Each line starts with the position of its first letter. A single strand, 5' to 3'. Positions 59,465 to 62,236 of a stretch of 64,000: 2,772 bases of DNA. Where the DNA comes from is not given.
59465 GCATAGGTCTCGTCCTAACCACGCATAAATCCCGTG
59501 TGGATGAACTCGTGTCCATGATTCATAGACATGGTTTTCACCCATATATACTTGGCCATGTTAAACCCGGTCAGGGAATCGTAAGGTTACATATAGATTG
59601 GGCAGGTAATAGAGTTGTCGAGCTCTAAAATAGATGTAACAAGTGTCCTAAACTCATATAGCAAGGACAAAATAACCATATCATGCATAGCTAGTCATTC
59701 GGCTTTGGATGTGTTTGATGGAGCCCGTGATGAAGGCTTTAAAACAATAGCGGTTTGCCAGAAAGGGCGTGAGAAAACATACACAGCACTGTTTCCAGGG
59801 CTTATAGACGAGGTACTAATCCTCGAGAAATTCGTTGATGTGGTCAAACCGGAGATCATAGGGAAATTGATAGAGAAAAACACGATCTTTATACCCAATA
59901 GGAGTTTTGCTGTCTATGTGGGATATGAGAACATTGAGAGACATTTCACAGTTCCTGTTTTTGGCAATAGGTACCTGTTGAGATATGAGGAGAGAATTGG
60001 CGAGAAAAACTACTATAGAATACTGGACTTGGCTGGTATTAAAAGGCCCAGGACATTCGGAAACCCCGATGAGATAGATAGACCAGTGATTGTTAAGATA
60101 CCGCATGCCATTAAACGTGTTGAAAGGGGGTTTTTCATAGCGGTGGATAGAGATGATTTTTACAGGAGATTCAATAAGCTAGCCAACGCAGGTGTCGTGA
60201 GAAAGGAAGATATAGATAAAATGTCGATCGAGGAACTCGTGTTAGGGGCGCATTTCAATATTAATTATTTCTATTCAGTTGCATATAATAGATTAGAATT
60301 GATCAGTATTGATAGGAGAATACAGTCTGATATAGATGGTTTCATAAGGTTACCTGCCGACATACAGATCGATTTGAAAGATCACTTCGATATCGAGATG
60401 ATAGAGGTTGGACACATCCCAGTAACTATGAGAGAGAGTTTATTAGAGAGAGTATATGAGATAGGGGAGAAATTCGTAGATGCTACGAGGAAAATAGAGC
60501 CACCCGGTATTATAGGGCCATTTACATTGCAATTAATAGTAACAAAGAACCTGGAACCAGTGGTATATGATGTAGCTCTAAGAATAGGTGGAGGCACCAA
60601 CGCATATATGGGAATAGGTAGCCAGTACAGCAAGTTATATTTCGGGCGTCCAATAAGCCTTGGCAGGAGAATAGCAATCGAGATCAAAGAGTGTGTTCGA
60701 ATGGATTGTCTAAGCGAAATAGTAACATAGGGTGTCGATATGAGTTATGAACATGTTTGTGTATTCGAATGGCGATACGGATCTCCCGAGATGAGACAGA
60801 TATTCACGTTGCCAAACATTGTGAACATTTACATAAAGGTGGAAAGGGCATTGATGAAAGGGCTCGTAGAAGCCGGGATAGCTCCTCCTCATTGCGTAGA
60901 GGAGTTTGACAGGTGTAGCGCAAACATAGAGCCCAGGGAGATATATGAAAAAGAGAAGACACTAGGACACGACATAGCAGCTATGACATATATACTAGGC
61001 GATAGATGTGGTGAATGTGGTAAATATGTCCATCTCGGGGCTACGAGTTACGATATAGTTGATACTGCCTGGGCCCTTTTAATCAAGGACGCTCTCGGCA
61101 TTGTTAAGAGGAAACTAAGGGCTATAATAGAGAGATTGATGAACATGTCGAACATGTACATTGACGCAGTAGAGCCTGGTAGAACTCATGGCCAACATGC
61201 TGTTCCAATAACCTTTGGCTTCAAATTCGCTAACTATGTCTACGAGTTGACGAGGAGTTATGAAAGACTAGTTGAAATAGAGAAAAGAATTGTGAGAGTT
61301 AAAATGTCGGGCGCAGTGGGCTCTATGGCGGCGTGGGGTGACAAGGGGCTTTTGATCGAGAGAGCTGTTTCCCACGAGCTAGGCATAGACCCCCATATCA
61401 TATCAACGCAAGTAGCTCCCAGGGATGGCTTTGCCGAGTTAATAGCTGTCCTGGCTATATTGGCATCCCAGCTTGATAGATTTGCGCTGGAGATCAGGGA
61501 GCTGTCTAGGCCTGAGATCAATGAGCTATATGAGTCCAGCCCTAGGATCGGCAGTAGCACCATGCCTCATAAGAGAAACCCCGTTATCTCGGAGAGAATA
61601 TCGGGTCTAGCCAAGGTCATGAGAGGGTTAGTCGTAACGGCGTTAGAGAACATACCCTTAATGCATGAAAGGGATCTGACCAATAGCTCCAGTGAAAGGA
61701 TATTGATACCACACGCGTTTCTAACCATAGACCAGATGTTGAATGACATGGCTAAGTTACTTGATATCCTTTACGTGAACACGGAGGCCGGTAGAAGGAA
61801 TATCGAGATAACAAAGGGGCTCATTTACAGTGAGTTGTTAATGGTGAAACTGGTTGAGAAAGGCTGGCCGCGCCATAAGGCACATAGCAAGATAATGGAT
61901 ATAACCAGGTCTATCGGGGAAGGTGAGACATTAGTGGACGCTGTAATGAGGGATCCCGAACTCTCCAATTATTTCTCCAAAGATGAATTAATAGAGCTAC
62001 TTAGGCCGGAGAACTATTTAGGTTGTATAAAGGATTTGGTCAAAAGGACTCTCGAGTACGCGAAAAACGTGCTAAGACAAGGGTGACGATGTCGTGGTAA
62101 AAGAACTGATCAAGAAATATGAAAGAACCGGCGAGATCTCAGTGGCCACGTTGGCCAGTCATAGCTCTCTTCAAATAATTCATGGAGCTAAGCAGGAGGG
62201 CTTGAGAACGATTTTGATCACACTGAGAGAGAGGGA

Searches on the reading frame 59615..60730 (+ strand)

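Call 76: search_protein_families(library=pfam, proteins=[window:59615-60730:+], max_evalue=0.00001)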
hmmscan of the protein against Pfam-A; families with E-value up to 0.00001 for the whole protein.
window:59615-60730:+ (371 aa): 2 families
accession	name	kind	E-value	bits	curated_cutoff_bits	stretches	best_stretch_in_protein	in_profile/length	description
PF06973.17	DUF1297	-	5.6e-80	267.8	23.8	1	181-371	1-188/188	Domain of unknown function (DUF1297)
PF06849.18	DUF1246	-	4.6e-46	156.2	25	1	22-148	1-122/122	Protein of unknown function (DUF1246)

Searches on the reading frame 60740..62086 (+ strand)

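Call 76: search_protein_families(library=pfam, proteins=[window:60740-62086:+], max_evalue=0.00001)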
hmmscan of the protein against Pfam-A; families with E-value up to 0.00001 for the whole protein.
window:60740-62086:+ (448 aa): 2 families
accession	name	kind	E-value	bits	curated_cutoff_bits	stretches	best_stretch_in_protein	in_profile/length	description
PF00206.25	Lyase_1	-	5.9e-44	151.2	27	1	15-294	7-310/312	Lyase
PF10397.14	ADSL_C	-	7.6e-15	55.4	32.7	1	360-436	1-78/79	Adenylosuccinate lyase C-terminus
